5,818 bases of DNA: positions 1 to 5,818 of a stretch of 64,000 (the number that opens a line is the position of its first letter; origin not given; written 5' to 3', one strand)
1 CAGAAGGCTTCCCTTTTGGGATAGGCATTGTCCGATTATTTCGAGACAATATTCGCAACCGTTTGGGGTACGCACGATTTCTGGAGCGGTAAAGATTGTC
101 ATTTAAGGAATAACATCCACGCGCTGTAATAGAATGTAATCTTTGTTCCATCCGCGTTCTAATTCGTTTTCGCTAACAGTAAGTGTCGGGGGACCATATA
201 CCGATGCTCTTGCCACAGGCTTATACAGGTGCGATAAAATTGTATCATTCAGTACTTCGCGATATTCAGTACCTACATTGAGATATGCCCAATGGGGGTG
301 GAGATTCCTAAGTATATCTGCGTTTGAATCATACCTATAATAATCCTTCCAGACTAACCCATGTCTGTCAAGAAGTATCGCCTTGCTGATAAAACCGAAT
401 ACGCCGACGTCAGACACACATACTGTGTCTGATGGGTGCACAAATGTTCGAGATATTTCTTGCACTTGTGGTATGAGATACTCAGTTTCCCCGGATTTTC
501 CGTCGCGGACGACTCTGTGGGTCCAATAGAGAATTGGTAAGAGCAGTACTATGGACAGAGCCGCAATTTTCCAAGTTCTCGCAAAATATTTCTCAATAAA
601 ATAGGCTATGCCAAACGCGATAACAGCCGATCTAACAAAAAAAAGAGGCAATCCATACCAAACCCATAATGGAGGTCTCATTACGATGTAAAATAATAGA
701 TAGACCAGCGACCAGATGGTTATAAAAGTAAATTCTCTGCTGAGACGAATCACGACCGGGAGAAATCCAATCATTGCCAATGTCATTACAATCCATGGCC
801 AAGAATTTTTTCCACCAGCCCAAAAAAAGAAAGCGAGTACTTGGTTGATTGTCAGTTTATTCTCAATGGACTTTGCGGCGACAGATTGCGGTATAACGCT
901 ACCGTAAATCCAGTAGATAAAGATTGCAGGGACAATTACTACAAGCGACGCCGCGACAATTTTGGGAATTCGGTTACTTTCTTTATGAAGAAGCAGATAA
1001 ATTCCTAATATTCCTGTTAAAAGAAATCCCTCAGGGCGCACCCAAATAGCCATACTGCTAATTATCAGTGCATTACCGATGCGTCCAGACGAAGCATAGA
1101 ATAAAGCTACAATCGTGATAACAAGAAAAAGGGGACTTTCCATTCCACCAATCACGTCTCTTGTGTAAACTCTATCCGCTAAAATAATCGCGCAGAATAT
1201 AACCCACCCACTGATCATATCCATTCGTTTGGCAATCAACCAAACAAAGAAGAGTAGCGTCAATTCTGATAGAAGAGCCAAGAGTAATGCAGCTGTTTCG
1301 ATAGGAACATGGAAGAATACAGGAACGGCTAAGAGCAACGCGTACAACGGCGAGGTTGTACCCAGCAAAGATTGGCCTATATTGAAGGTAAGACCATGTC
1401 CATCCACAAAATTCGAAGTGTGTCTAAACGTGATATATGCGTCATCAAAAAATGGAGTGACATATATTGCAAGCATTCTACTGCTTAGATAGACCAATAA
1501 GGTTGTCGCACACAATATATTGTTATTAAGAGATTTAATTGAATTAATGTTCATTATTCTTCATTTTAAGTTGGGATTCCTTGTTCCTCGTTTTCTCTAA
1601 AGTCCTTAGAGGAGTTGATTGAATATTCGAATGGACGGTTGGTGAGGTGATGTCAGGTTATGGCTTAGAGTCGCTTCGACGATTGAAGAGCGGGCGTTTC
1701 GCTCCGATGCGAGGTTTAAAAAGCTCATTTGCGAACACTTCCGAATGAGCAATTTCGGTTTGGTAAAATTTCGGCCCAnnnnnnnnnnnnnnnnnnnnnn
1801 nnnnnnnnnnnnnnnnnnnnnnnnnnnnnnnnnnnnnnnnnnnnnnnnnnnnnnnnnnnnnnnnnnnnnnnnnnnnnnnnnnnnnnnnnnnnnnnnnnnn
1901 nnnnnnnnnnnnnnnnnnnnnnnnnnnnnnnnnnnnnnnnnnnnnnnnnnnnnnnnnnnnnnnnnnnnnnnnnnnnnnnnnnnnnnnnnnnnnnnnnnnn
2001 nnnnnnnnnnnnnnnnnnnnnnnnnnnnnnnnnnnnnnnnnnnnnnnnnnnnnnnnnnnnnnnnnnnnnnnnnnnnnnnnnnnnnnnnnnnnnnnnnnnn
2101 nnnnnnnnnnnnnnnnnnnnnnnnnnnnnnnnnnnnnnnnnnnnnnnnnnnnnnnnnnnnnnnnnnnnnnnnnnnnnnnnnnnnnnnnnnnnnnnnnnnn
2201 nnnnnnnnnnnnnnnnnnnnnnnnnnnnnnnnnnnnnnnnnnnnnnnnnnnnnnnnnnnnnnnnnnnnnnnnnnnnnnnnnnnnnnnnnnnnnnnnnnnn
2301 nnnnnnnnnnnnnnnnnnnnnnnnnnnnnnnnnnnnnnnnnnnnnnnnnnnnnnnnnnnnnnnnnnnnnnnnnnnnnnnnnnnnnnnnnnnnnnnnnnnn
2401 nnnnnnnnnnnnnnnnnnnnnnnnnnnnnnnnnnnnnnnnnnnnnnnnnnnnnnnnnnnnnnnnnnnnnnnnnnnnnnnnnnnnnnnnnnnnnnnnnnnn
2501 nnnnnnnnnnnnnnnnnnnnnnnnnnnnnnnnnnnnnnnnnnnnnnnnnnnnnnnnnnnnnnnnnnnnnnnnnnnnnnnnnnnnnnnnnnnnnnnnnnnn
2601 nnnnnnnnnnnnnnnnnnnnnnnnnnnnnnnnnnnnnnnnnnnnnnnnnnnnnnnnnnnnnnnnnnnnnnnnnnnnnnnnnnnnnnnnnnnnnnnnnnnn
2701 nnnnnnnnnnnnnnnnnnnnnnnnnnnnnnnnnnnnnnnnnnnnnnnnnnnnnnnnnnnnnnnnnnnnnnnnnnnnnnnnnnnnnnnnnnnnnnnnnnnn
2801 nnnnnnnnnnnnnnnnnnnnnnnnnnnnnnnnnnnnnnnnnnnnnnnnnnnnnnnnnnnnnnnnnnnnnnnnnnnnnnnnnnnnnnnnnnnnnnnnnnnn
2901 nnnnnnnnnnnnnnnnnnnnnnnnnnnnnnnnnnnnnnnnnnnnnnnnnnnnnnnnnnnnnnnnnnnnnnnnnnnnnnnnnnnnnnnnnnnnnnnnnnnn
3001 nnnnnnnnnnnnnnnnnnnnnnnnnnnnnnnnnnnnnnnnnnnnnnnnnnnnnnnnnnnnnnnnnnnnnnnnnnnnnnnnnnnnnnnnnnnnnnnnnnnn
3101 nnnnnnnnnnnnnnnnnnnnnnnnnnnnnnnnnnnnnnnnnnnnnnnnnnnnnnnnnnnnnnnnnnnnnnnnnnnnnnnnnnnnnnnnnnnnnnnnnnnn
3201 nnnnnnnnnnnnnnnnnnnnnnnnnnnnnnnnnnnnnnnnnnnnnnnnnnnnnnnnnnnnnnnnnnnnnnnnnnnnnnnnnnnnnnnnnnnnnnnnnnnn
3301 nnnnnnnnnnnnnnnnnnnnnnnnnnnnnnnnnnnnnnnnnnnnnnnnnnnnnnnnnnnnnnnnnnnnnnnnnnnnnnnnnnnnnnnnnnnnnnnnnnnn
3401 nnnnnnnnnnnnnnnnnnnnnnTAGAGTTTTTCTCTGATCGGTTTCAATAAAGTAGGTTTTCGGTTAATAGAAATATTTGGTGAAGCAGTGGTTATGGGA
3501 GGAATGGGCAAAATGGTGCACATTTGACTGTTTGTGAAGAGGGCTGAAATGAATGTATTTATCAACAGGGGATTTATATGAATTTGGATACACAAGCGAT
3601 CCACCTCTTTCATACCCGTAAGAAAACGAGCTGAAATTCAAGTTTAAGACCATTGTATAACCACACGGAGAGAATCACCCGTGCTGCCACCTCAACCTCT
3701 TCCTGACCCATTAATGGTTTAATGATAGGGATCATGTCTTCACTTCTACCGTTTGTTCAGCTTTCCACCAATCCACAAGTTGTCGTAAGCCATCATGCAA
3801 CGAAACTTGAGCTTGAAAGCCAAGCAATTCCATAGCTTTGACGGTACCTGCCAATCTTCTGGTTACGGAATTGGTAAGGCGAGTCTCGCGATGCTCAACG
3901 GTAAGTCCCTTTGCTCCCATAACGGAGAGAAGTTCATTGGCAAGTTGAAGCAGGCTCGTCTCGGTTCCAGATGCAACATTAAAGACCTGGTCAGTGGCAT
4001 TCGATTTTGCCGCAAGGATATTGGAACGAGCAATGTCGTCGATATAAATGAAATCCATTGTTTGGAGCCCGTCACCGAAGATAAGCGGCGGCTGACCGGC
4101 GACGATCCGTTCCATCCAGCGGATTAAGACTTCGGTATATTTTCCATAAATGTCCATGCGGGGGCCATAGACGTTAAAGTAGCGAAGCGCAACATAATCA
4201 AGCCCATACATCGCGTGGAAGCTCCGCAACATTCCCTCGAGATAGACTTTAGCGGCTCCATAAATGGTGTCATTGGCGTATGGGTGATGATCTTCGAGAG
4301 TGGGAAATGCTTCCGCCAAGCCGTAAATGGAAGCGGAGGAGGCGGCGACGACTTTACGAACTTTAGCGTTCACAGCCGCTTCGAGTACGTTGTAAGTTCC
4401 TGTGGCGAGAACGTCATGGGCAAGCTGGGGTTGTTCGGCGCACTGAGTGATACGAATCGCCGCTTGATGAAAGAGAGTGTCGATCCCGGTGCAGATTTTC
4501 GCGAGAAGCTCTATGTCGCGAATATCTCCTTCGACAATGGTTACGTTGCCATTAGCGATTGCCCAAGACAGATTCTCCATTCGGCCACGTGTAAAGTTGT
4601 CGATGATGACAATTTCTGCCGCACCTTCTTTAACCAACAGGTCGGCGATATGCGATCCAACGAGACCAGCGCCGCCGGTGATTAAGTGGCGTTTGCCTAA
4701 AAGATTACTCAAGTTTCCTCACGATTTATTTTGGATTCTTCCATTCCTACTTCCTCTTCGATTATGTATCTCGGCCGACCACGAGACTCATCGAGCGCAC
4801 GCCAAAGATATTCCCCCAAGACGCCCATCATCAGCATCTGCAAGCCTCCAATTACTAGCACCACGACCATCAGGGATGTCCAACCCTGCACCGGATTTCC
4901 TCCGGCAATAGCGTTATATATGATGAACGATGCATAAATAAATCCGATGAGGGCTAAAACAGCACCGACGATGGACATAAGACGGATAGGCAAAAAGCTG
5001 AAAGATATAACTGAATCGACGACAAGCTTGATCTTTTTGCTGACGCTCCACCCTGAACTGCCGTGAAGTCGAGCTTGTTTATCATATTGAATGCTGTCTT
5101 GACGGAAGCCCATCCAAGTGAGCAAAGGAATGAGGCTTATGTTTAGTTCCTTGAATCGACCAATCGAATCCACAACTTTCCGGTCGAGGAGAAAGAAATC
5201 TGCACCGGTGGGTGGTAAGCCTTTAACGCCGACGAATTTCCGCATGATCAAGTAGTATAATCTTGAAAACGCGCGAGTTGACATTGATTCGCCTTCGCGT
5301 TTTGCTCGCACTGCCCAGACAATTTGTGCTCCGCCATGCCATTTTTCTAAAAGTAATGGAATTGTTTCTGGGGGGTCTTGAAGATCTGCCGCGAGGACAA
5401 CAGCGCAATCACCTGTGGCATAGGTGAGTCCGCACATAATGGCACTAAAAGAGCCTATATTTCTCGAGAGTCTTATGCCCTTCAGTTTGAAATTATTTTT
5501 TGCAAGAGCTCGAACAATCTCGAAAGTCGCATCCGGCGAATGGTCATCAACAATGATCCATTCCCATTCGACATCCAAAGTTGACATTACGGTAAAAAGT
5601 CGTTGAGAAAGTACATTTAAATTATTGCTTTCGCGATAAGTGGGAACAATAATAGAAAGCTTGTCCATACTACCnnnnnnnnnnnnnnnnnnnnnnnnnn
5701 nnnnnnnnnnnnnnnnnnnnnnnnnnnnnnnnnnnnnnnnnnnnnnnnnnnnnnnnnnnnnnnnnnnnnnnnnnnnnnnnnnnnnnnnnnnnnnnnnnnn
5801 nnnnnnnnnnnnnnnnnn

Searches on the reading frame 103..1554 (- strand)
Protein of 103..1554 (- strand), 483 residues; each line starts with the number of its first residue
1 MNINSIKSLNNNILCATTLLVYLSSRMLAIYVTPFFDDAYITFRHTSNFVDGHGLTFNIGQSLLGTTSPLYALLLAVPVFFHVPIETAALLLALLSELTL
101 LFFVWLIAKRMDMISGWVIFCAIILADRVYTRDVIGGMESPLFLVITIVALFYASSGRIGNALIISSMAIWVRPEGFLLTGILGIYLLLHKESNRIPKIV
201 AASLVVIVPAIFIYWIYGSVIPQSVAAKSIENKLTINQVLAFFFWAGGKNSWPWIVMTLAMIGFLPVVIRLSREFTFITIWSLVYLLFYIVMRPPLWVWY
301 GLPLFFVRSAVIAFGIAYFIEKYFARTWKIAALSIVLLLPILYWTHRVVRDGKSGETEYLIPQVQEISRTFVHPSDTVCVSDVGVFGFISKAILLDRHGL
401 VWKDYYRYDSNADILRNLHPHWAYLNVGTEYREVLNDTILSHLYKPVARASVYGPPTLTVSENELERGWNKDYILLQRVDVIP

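Call 4: search_protein_families(library=pfam, proteins=[window:103-1554:-], max_evalue=0.01)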
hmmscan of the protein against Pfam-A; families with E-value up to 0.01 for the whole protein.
window:103-1554:- (483 aa): 0 families

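Call 5: search_protein_families(library=ncbifam, proteins=[window:103-1554:-], max_evalue=0.01)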
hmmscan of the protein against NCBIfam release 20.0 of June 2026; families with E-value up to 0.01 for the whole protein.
window:103-1554:- (483 aa): 0 families

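Call 40: search_protein_representatives(protein=window:103-1554:-)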
Query: 483 residues. Proteins with E-value up to 0.001 (for the whole library): 7609; up to 1e-10: 1613; up to 1e-30: 90. The best 150 are listed.
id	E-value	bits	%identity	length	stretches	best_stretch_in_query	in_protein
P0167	0.0e+00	1074.9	100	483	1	1-483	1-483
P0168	2.8e-77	277.4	32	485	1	10-477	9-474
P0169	7.9e-73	262.7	33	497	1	12-478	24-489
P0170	4.8e-71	256.8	35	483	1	19-483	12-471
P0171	4.4e-61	223.9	36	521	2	23-314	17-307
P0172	1.7e-59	218.7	32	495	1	23-479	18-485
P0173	3.9e-58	214.2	32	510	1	24-480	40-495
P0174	3.6e-56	207.8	34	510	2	126-482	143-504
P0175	8.1e-56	206.6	32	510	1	20-480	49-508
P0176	1.4e-54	202.5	29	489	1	20-479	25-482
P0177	2.5e-54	201.7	30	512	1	19-478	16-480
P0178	1.3e-53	199.3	28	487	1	20-480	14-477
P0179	1.3e-53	199.3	30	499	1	19-479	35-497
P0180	3.6e-53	197.8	31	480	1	18-483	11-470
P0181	1.0e-52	196.4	30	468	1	20-480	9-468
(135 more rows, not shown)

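Call 43: search_protein_families(library=pfam, alignment_id=A3, max_evalue=0.01)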
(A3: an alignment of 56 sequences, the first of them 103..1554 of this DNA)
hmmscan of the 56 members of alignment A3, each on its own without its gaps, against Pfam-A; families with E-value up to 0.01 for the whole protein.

A. member 1, window:103-1554:- (483 aa): 0 families

B. families by the number of members that match (of 56 scanned): 8 families
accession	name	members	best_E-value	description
PF15971.10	Mannosyl_trans4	3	0.001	DolP-mannose mannosyltransferase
PF13231.12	PMT_2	2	1.3e-06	Dolichyl-phosphate-mannose-protein mannosyltransferase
PF00535.33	Glycos_transf_2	1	6.7e-16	Glycosyl transferase family 2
PF13641.12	Glyco_tranf_2_3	1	8.9e-08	Glycosyltransferase like family 2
PF13632.12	Glyco_trans_2_3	1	3.1e-05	Glycosyl transferase family group 2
PF09852.15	DUF2079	1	0.0017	Predicted membrane protein (DUF2079)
PF10111.15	Glyco_tranf_2_2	1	0.0028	Glycosyltransferase like family 2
PF25612.1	DUF7940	1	0.0051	Family of unknown function (DUF7940)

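Call 44: search_solved_structures(query=A3, max_evalue=1)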
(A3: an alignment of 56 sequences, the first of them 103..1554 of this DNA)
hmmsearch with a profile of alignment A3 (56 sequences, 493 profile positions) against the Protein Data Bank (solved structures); distinct sequences matched with E-value up to 1: 4.
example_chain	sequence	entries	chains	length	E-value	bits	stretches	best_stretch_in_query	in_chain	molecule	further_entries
9dlf_C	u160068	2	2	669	1.2e-16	63.5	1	14-261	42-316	Arabinosyltransferase AftB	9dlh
23gx_B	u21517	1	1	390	0.025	16.3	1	84-294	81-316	GPI mannosyltransferase 1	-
23gf_B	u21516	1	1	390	0.039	15.7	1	84-293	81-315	GPI mannosyltransferase 1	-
8qai_A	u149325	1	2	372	0.048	15.4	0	324-376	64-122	sc-CC-7-LI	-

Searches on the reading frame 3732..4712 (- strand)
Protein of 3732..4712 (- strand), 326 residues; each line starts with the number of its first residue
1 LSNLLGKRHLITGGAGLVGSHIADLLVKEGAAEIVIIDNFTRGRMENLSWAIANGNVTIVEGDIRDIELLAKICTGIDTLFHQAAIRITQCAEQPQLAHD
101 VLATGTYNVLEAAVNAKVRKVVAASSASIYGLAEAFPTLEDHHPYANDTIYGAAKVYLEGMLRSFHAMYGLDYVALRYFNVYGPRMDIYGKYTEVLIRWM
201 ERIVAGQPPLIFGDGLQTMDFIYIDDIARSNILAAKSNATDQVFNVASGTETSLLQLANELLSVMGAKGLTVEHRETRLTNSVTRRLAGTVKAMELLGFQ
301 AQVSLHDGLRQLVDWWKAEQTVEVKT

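Call 4: search_protein_families(library=pfam, proteins=[window:3732-4712:-], max_evalue=0.01)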
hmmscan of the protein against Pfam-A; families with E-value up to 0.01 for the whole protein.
window:3732-4712:- (326 aa): 13 families
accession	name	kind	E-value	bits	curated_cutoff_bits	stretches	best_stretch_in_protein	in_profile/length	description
PF01370.27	Epimerase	-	4.3e-51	174.1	20.9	1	10-247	2-240/240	NAD dependent epimerase/dehydratase family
PF16363.11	GDP_Man_Dehyd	-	1.8e-43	149.7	27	1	10-311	1-331/332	GDP-mannose 4,6 dehydratase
PF01073.25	3Beta_HSD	-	7.9e-24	84.6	22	1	10-240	1-234/280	3-beta hydroxysteroid dehydrogenase/isomerase family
PF02719.21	Polysacc_synt_2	-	8.5e-15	55.1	20.2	1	10-268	2-250/293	Polysaccharide biosynthesis protein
PF13460.12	NAD_binding_10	-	1.6e-11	44.8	27.2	1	13-177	1-142/184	NAD(P)H-binding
PF04321.23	RmlD_sub_bind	-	2.9e-07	30.3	27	1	10-273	4-239/287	RmlD substrate binding domain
PF08659.16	KR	-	2.2e-06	28.2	22.6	1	9-119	3-114/180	KR domain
PF05368.20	NmrA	-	2.5e-06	27.8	27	1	10-119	6-112/298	NmrA-like family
PF13561.12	adh_short_C2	-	0.00034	20.7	27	1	18-167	8-159/236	Enoyl-(Acyl carrier protein) reductase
PF07993.18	NAD_binding_4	-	0.00055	19.6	20.1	1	31-225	37-252/258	Male sterility protein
PF03435.24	Sacchrp_dh_NADP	-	0.00058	20.6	25.1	1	14-79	5-71/129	Saccharopine dehydrogenase NADP binding domain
PF00106.31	adh_short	-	0.00078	19.4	26.6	1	10-167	4-165/195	short chain dehydrogenase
PF02254.24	TrkA_N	-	0.002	18.9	23.8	1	14-73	5-58/116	TrkA-N domain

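Call 5: search_protein_families(library=ncbifam, proteins=[window:3732-4712:-], max_evalue=0.01)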
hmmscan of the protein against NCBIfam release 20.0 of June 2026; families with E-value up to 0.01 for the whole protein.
window:3732-4712:- (326 aa): 66 families (the best 25 are shown)
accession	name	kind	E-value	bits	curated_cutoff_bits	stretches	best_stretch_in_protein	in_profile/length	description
TIGR04180.1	EDH_00030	hypoth_equivalog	1.6e-43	148.9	475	1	10-303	2-296/297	NAD-dependent 4,6-dehydratase LegB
TIGR01179.1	galE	equivalog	3.2e-41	141.2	262.3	1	10-319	3-328/332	UDP-glucose 4-epimerase GalE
TIGR01181.1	dTDP_gluc_dehyt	equivalog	3.8e-39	134.6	365.1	1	9-320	2-315/321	dTDP-glucose 4,6-dehydratase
TIGR02197.1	heptose_epim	equivalog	2.2e-36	125.6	274.6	1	10-273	2-267/316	ADP-glyceromanno-heptose 6-epimerase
NF011728.1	PRK15181.1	equivalog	1.2e-33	116.6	760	1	5-316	14-337/348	Vi polysaccharide biosynthesis UDP-N-acetylglucosaminuronic acid C-4 epimerase TviC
NF008360.0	PRK11150.1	equivalog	3.5e-23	82.3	452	1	10-264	3-253/310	ADP-glyceromanno-heptose 6-epimerase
NF007956.0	PRK10675.1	subfamily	7e-23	81.3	394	1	9-314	3-327/338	UDP-glucose 4-epimerase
NF047922.1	GDPFucSynFcl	equivalog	5.2e-21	75.4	500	1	107-320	86-305/308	GDP-L-fucose synthase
TIGR03466.1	HpnA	hypoth_equivalog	3.5e-19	68.9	367.65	1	8-268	2-249/327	hopanoid-associated sugar epimerase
NF042422.1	oxyalk_red_OleD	equivalog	5e-19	68.8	580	1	10-268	4-253/329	2-alkyl-3-oxoalkanoate reductase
NF007582.0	PRK10217.1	equivalog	8.2e-19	67.9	698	1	7-320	2-335/355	dTDP-glucose 4,6-dehydratase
NF042423.1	oxyalk_red_Shew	equivalog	4.1e-18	65.5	580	1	7-242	9-228/331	2-alkyl-3-oxoalkanoate reductase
NF007490.0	PRK10084.1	subfamily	1e-15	57.6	649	1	9-320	3-338/361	dTDP-glucose 4,6-dehydratase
NF043036.1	ErythonDh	equivalog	8.9e-15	54.7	325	1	10-167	4-165/321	D-erythronate dehydrogenase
NF008872.0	PRK11908.1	equivalog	2.3e-13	49.9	294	1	7-318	2-337/349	bifunctional UDP-4-keto-pentose/UDP-xylose synthase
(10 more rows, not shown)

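Call 16: search_solved_structures(query=window:3732-4712:-, max_evalue=1e-30)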
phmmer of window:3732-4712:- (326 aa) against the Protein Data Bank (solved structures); distinct sequences matched with E-value up to 1e-30: 20.
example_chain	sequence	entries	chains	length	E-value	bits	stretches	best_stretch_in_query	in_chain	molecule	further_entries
6dnt_A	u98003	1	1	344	3.9e-49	171.1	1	7-318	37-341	NAD-dependent epimerase/dehydratase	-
4zrm_A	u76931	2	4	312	5.9e-46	160.7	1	10-317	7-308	UDP-glucose 4-epimerase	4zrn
3ru7_A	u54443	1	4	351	2.1e-44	155.6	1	7-316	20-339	WbgU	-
3ru9_A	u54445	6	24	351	2.1e-44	155.6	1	7-316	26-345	WbgU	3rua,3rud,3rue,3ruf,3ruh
3lu1_A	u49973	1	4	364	2.4e-44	155.4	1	7-316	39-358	WbgU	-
3ruc_A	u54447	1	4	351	2.7e-44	155.2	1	7-316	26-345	WbgU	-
6wjb_A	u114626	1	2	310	8.3e-44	153.6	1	7-312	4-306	NAD-dependent epimerase/dehydratase family protein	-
6wj9_A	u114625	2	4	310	7.8e-43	150.4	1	7-312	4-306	NAD-dependent epimerase/dehydratase family protein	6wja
7ys8_A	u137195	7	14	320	5e-41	144.5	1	8-321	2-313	UDP-glucose 4-epimerase | UDP-glucose 4-epimerase along with EC 5.1.3.2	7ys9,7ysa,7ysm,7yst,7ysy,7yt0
1sb8_A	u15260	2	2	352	4.1e-40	141.5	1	8-316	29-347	wbpP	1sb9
10ke_A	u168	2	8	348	1.2e-39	140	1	8-316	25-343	Capsular polysaccharide biosynthesis protein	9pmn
6pmh_A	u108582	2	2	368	1.9e-36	129.5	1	6-317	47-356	UDP-glucose 4-epimerase related protein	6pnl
8rdg_A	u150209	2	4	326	6.4e-34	121.1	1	8-227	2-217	SDR family NAD(P)-dependent oxidoreductase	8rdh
8rdi_A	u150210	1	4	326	2.3e-33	119.3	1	8-227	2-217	SDR family NAD(P)-dependent oxidoreductase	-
1r6d_A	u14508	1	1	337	6.4e-33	117.8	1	8-318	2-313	TDP-glucose-4,6-dehydratase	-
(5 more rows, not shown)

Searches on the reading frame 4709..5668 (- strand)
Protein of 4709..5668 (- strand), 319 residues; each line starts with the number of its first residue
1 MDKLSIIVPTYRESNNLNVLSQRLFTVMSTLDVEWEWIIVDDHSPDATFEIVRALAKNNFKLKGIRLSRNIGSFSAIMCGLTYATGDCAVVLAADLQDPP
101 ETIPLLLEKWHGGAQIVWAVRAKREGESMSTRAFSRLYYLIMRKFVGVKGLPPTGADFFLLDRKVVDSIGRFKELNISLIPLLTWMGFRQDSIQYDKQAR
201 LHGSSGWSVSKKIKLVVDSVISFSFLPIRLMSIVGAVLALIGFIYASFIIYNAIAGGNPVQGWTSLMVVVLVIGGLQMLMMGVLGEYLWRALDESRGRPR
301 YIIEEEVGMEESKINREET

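Call 4: search_protein_families(library=pfam, proteins=[window:4709-5668:-], max_evalue=0.01)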
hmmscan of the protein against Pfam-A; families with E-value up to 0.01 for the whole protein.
window:4709-5668:- (319 aa): 1 family
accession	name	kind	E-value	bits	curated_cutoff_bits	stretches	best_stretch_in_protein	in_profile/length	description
PF00535.33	Glycos_transf_2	-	2.7e-25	89.7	23.3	1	5-169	1-167/168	Glycosyl transferase family 2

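Call 5: search_protein_families(library=ncbifam, proteins=[window:4709-5668:-], max_evalue=0.01)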
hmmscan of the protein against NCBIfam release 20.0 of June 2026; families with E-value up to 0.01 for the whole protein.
window:4709-5668:- (319 aa): 15 families
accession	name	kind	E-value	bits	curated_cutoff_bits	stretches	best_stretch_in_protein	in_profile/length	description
NF047588.1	GlcsyltransPgfSStrep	equivalog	6.1e-61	206.3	500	1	3-305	2-304/308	glycosyltransferase PgfS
NF007986.1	PRK10714.1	equivalog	1.2e-49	169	529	1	2-309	6-314/316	undecaprenyl-phosphate 4-deoxy-4-formamido-L-arabinose transferase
TIGR04283.1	glyco_like_mftF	equivalog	7.4e-10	38.8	182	1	4-177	1-159/221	TIGR04283 family arsenosugar biosynthesis glycosyltransferase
TIGR03937.1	PgaC_IcaA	equivalog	9e-09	34.8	422.3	1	2-95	45-135/407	poly-beta-1,6-N-acetyl-D-glucosamine synthase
NF047683.1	TeichurnBiosyTuaG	equivalog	3.9e-08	33.2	400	1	3-95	7-96/252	teichuronic acid biosynthesis protein TuaG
TIGR04182.1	glyco_TIGR04182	equivalog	2.5e-07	30.4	325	1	226-290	222-284/293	S-layer glycoprotein N-glycosyltransferase AglJ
NF041875.1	EPS_EpsD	equivalog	2.5e-07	30.4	370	1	4-114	1-108/325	exopolysaccharide biosynthesis glycosyltransferase EpsD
NF038302.1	EPS_HpsE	equivalog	2.7e-07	29.9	300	1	4-60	3-59/307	hormogonium polysaccharide biosynthesis glycosyltransferase HpsE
NF007482.0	PRK10073.1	equivalog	2.1e-06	27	423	1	2-95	6-95/334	glycosyltransferase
NF050050.1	ProtGlycPglI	equivalog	6.5e-06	25.7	500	1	1-117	1-115/306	GalNAc(5)-diNAcBac-PP-undecaprenol beta-1,3-glucosyltransferase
NF053739.1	GlytfEpsEBac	equivalog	6.2e-05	22.1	450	1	3-88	2-85/265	glycosyltransferase EpsE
TIGR04009.1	wcaE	equivalog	0.00014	21.2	369.2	1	4-93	3-90/248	colanic acid biosynthesis glycosyltransferase WcaE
TIGR03965.1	mycofact_glyco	equivalog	0.0016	17.4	280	1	3-91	75-160/467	mycofactocin biosynthesis glycosyltransferase MftF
NF010496.0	PRK13915.1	equivalog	0.006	15.7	262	0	3-101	32-132/307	glucosyl-3-phosphoglycerate synthase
NF045692.1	OglycostaseCruG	equivalog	0.0093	14.9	600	0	2-63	41-99/386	2'-O-glycosyltransferase CruG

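Call 68: search_solved_structures(query=window:4709-5668:-, max_evalue=1e-10)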
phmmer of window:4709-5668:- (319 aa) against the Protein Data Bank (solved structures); distinct sequences matched with E-value up to 1e-10: 7.
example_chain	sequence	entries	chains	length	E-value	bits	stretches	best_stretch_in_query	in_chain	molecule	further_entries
5ekp_C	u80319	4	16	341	2.5e-69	237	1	3-311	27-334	Uncharacterized glycosyltransferase sll0501 | Glycosyltransferase sll0501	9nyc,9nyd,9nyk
9nye_A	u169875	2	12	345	2.6e-69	237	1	3-311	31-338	Glycosyltransferase sll0501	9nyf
5eke_A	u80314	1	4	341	3.3e-69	236.6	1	3-311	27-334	Uncharacterized glycosyltransferase sll0501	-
9bhc_C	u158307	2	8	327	3.6e-44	154.4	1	2-313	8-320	Undecaprenyl-phosphate 4-deoxy-4-formamido-L-arabinose transferase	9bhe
8vxh_A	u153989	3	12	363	5.2e-44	153.8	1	2-313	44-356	Undecaprenyl-phosphate 4-deoxy-4-formamido-L-arabinose transferase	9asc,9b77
9hwj_A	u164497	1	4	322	1.1e-41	146.2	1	2-307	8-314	Undecaprenyl-phosphate 4-deoxy-4-formamido-L-arabinose transferase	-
5mlz_A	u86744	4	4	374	1.4e-19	73.6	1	3-168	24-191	Dolichol monophosphate mannose synthase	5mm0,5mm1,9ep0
